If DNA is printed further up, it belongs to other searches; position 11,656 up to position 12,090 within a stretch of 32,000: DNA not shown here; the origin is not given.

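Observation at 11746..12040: Consensus LexA box within a strong promoter driving a 44-aa ORF or short transcript inside the island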

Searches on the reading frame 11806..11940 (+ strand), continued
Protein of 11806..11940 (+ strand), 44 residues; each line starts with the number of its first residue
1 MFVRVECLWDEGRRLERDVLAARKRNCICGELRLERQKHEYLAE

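Call 94: find_encoding_contigs(protein=P0037, flank=10000, max_places=1)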
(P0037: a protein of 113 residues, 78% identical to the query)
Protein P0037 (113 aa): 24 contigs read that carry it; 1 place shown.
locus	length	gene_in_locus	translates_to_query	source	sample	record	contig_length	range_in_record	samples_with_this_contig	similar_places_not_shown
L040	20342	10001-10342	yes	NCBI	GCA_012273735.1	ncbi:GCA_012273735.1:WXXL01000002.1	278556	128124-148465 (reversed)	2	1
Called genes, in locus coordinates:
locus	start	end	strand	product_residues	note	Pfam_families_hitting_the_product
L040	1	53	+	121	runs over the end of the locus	-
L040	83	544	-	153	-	PF05069:Phage_tail_S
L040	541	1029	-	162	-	PF06891:P2_Phage_GpR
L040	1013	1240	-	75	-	PF23793:LysC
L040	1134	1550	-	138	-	PF10828:DUF2570 (weak)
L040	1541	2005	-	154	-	PF08291:Peptidase_M15_3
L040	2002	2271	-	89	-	PF05449:Phage_holin_3_7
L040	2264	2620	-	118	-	PF16931:Phage_holin_8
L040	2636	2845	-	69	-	PF05489:Phage_tail_X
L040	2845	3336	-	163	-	PF05926:Phage_GPL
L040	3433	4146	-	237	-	PF05944:Phage_term_smal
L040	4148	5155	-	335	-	PF05125:Phage_cap_P2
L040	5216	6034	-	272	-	PF05929:Phage_GPO_N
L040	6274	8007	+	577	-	PF06056:Terminase_5, PF03237:Terminase_6N, PF17289:Terminase_6C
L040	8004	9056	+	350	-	PF04860:Phage_portal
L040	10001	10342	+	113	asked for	-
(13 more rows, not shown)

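Call 96: search_protein_families(library=pfam, alignment_id=A3, max_evalue=10)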
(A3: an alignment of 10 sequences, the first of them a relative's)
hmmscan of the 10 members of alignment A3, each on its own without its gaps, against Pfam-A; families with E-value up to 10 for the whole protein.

A. member 1, P0037 (113 aa): 0 families

B. families by the number of members that match (of 10 scanned): 0 families

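Call 97: search_protein_families(library=phrogs, alignment_id=A3, max_evalue=1)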
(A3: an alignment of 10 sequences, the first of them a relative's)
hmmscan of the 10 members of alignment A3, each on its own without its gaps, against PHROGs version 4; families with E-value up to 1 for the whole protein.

A. member 1, P0037 (113 aa): 1 family
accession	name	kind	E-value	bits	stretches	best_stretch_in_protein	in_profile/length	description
phrog_5560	-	unknown function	0.05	15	1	21-95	12-85/90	-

B. families by the number of members that match (of 10 scanned): 3 families
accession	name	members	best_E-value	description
phrog_5560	-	9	4.7e-09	-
phrog_15130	-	1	0.059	-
phrog_34056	-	1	0.092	-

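Call 98: search_dna_similar(query=L037:3920-4258:+, collection=phages, mode=protein, max_evalue=5)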
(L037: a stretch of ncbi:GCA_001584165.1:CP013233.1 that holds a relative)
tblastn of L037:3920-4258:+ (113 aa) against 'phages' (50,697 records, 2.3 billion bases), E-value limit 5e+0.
Records with a match: 2; places in all: 2; records where one place covers at least 80% of the query: 0.
Best place of each record, by identity: <60% 2.
By first word of the organism name: Xanthomonas 1; Bacteriophage 1.
By host as written in the record: Xanthomonas campestris pv. campestris strain Ram 3-1 1; - 1.
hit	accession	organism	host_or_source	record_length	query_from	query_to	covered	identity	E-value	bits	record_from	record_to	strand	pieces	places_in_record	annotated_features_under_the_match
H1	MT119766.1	Xanthomonas phage PBR31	Xanthomonas campestris pv. campestris ...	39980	47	104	51%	31.0%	1e+0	34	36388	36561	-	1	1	hypothetical protein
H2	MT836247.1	Bacteriophage sp.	human fecal samples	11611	54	101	42%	35.8%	1e+0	33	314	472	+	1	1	record has no annotation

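Call 99: search_dna_similar(query=P0039, collection=plasmids, mode=protein, max_evalue=1)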
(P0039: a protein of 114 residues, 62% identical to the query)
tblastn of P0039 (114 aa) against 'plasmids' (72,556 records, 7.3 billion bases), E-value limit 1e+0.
Records with a match: 5; places in all: 5; records where one place covers at least 80% of the query: 2.
Best place of each record, by identity: <60% 5.
By first word of the organism name: Massilia 2; Ralstonia 2; Methylibium 1.
By predicted mobility (MOB-suite, as given by PLSDB): mobilizable 3; non-mobilizable 1; conjugative 1.
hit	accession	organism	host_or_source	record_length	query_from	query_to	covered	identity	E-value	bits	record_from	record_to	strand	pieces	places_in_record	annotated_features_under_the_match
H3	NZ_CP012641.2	Massilia sp. WG5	cell culture,soil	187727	1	101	89%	32.0%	5e-5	48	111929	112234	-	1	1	hypothetical protein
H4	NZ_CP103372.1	Massilia sp. H6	Whole genome of bacteria,soil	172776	1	100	88%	31.4%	1e-4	47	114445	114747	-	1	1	hypothetical protein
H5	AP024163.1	Ralstonia solanacearum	Curcuma aromatica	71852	23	113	80%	32.3%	2e-2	40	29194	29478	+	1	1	hypothetical protein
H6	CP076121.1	Ralstonia solanacearum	Solanum muricatum,cell culture,stem,stem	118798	23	113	80%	32.3%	2e-2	40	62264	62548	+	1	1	hypothetical protein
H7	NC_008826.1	Methylibium petroleiphilum PM1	-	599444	30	94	57%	31.8%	1e-2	40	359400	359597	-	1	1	hypothetical protein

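Call 100: get_annotated_region(hit=H3, flank=3000)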
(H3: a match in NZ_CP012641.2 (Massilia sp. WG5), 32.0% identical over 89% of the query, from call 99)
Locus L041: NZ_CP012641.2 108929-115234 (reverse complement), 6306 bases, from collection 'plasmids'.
description: Massilia sp. WG5 plasmid unnamed 1, complete sequence
organism: Massilia sp. WG5 (NCBI taxid 1707785)
taxonomy: Bacteria; Pseudomonadota; Betaproteobacteria; Burkholderiales; Oxalobacteraceae; Massilia; Massilia sp. WG5
host: -; source: cell culture,soil; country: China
typing (MOB-suite, as given by PLSDB): mobilizable; relaxase MOBF
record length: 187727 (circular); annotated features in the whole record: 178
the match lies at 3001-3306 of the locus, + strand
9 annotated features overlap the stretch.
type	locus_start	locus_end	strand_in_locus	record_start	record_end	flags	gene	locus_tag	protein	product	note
CDS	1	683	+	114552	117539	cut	-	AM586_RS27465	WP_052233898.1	conjugal transfer protein TraG N-terminal domain-containing protein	-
CDS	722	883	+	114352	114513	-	-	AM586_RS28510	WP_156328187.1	hypothetical protein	-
CDS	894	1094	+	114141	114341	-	-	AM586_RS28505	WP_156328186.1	hypothetical protein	-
CDS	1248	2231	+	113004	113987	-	-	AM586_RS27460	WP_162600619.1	M48 family metalloprotease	GO:0006508 - proteolysis [Evidence IEA]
CDS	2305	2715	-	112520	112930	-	-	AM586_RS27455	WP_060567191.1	hypothetical protein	-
CDS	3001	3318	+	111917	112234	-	-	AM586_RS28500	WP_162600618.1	hypothetical protein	-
CDS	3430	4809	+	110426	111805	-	-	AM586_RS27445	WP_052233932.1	DNA polymerase Y family protein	-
CDS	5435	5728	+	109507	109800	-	-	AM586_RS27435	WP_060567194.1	hypothetical protein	-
CDS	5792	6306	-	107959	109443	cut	-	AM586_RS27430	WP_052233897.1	glyoxalase superfamily protein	-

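Call 101: get_annotated_region(hit=H5, flank=3000)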
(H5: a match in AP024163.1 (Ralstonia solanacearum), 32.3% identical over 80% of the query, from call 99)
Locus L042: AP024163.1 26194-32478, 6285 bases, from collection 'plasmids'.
description: Ralstonia solanacearum MAFF 311693 plasmid p71.9 DNA, complete sequence
organism: Ralstonia solanacearum (NCBI taxid 305)
taxonomy: Bacteria; Pseudomonadota; Betaproteobacteria; Burkholderiales; Burkholderiaceae; Ralstonia; Ralstonia solanacearum
host: -; source: Curcuma aromatica; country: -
typing (MOB-suite, as given by PLSDB): non-mobilizable
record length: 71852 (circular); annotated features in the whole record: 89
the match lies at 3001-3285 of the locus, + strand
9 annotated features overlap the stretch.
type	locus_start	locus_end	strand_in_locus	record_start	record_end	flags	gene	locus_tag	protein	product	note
CDS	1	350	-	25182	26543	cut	-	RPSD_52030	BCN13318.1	DDE transposase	-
CDS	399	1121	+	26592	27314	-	-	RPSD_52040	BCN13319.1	hypothetical protein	-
CDS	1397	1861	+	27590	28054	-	-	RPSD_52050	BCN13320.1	hypothetical protein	-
CDS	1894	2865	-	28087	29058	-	tnpA_13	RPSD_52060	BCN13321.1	IS1595 family transposase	-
CDS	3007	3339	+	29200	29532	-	-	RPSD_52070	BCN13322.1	hypothetical protein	-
CDS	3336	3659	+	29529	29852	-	-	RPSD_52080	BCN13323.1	hypothetical protein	-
CDS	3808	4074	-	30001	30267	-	-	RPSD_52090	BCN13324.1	transcriptional regulator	-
CDS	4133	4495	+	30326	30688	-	-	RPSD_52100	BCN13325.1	hypothetical protein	-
CDS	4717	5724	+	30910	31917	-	-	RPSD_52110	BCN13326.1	hypothetical protein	-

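Call 102: get_annotated_region(hit=H7, flank=3000)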
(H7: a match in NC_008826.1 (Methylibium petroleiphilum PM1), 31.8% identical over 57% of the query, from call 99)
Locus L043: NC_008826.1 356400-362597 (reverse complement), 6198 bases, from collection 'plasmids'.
description: Methylibium petroleiphilum PM1 plasmid RPME01, complete sequence
organism: Methylibium petroleiphilum PM1 (NCBI taxid 420662)
taxonomy: Bacteria; Pseudomonadota; Betaproteobacteria; Burkholderiales; Sphaerotilaceae; Methylibium; Methylibium petroleiphilum; Methylibium petroleiphilum PM1
host: -; source: -; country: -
typing (MOB-suite, as given by PLSDB): conjugative; relaxase MOBP; mating-pair formation MPF_F
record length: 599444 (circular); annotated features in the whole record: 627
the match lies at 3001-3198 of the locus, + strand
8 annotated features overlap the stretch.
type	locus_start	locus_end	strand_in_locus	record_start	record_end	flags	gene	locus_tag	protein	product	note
CDS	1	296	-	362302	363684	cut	-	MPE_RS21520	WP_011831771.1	pilus (IV) biogenesis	-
CDS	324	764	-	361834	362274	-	-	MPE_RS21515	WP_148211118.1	cell fusion protein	-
CDS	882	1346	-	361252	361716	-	-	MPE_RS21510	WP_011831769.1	hypothetical protein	-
CDS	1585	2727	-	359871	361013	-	-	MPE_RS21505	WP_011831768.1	site-specific integrase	GO:0015074 - DNA integration [Evidence IEA]; GO:0006310 - DNA recombination [Evidence IEA]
CDS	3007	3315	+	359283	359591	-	-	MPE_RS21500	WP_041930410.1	hypothetical protein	-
CDS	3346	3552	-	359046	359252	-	-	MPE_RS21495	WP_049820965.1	hypothetical protein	-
CDS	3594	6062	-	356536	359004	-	-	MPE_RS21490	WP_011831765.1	HD domain-containing protein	-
CDS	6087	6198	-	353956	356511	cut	-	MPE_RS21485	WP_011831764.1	DNA topoisomerase 3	GO:0006265 - DNA topological change [Evidence IEA]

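Call 105: search_protein_families(library=pfam, proteins=[L041:3430-4809:+, L041:3001-3318:+, L042:3007-3339:+, L043:3007-3315:+, L042:3336-3659:+, L041:5435-5728:+], max_evalue=1)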
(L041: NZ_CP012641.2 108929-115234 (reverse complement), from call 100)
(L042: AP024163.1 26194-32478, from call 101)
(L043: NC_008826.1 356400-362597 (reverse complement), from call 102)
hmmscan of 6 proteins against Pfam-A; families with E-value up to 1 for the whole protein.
L041:3430-4809:+ (459 aa): 1 family
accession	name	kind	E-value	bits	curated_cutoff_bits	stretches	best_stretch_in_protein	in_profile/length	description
PF00817.25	IMS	-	6e-07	29.9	23.2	1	2-110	36-146/148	impB/mucB/samB family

L041:3001-3318:+ (105 aa): 0 families

L042:3007-3339:+ (110 aa): 0 families

L043:3007-3315:+ (102 aa): 0 families

L042:3336-3659:+ (107 aa): 1 family
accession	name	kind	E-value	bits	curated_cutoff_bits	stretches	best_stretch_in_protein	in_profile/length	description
PF24720.1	DUF7673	-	2.3e-07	31.2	27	1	30-88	26-85/85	Family of unknown function (DUF7673)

L041:5435-5728:+ (97 aa): 1 family
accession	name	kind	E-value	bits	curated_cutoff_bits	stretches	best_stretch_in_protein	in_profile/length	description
PF24720.1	DUF7673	-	5.5e-30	103.6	27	1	11-92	3-85/85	Family of unknown function (DUF7673)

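Call 111: find_related_loci(query=A5, collection=metagenome_contigs, flank=2500)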
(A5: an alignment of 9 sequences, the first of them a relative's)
Query A5 (113 aa) in metagenome_contigs; peptide patterns used: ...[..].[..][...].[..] (x = any residue, [..] = any of these).
41 stretches matched a pattern; 11 encode a relative of the query (tblastn E <= 1e-3); 11 distinct loci.
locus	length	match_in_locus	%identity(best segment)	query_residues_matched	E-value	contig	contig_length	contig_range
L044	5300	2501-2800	33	1-100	3e-9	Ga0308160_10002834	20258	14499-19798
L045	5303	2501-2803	32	1-101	6e-9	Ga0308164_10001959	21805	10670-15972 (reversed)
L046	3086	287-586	30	1-100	4e-9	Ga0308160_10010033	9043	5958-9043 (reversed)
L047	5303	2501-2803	30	1-101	1e-8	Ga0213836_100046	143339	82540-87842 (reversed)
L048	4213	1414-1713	32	1-100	1e-8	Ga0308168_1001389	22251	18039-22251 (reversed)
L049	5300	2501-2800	32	1-100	2e-8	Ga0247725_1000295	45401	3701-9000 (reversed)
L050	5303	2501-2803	29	1-101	3e-8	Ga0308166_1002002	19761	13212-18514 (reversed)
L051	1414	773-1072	32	1-100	4e-8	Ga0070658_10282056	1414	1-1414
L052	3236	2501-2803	29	1-101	1e-7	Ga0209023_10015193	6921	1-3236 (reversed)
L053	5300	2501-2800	30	1-100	3e-7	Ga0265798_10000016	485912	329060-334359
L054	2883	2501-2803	26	1-101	4e-7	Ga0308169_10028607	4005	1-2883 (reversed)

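Call 114: search_protein_families(library=pfam, proteins=[L044:3302-4336:+, L046:966-3071:-, L053:3639-5288:-, L053:3212-3688:-, L047:2836-4323:+, L044:1156-2004:+, L053:1718-2254:+, L052:1675-2331:-, L044:49-1101:+, L047:906-1598:-], max_evalue=0.001)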
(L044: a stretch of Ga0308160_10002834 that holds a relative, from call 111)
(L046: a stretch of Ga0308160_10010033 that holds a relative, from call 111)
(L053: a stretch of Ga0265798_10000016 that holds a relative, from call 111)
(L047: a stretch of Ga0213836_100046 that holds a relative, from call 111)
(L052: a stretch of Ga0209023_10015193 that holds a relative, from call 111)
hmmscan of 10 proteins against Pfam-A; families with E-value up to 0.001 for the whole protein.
L044:3302-4336:+ (344 aa): 2 families
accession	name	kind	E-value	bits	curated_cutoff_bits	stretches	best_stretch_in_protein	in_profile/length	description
PF00990.26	GGDEF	-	6.6e-42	143.5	23.8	1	185-339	3-161/161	Diguanylate cyclase, GGDEF domain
PF05230.16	MASE2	-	1.4e-24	86.3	25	1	13-101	1-89/89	MASE2 domain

L046:966-3071:- (701 aa): 0 families

L053:3639-5288:- (549 aa): 6 families
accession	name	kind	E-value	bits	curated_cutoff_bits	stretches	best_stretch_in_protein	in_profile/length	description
PF13649.12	Methyltransf_25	-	6.6e-14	52.8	27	1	9-104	1-97/97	Methyltransferase domain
PF08241.18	Methyltransf_11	-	1.1e-13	52.1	21.2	1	10-108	1-95/95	Methyltransferase domain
PF13489.12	Methyltransf_23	-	3.8e-13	49.9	27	1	6-114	23-122/164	Methyltransferase domain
PF08242.18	Methyltransf_12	-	1e-11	45.8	30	1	10-106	1-98/98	Methyltransferase domain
PF03848.20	TehB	-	1.4e-05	25.1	20.4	1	8-88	33-112/193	Tellurite resistance protein TehB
PF13847.12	Methyltransf_31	-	0.00022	21.4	27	1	5-109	3-110/145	Methyltransferase domain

L053:3212-3688:- (158 aa): 0 families

L047:2836-4323:+ (495 aa): 1 family
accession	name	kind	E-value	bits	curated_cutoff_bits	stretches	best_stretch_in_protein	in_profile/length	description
PF00817.25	IMS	-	1.1e-09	38.8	23.2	1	28-145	24-146/148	impB/mucB/samB family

L044:1156-2004:+ (282 aa): 4 families
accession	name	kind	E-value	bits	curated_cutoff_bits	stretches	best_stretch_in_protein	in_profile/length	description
PF13340.11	DUF4096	-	5.3e-24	84.7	34.3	1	116-189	1-75/76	Putative transposase of IS4/5 family (DUF4096)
PF01609.27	DDE_Tnp_1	-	1e-08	35.6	23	1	206-270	3-70/200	Transposase DDE domain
PF13565.12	HTH_32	-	1.7e-07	32.1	33.7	1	11-73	12-73/73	Homeodomain-like domain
PF01498.24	HTH_Tnp_Tc3_2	-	2.2e-07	31.5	31.5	1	38-101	5-67/72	Transposase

L053:1718-2254:+ (178 aa): 1 family
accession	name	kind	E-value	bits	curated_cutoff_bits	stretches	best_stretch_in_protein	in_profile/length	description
PF03245.18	Phage_lysis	-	1e-06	29.4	25.4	1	47-145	10-98/126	Bacteriophage Rz lysis protein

L052:1675-2331:- (218 aa): 0 families

L044:49-1101:+ (350 aa): 1 family
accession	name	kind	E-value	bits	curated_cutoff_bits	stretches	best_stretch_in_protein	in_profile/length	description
PF08238.18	Sel1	-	5.3e-56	185.5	30.7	6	159-193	2-36/36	Sel1 repeat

L047:906-1598:- (230 aa): 0 families
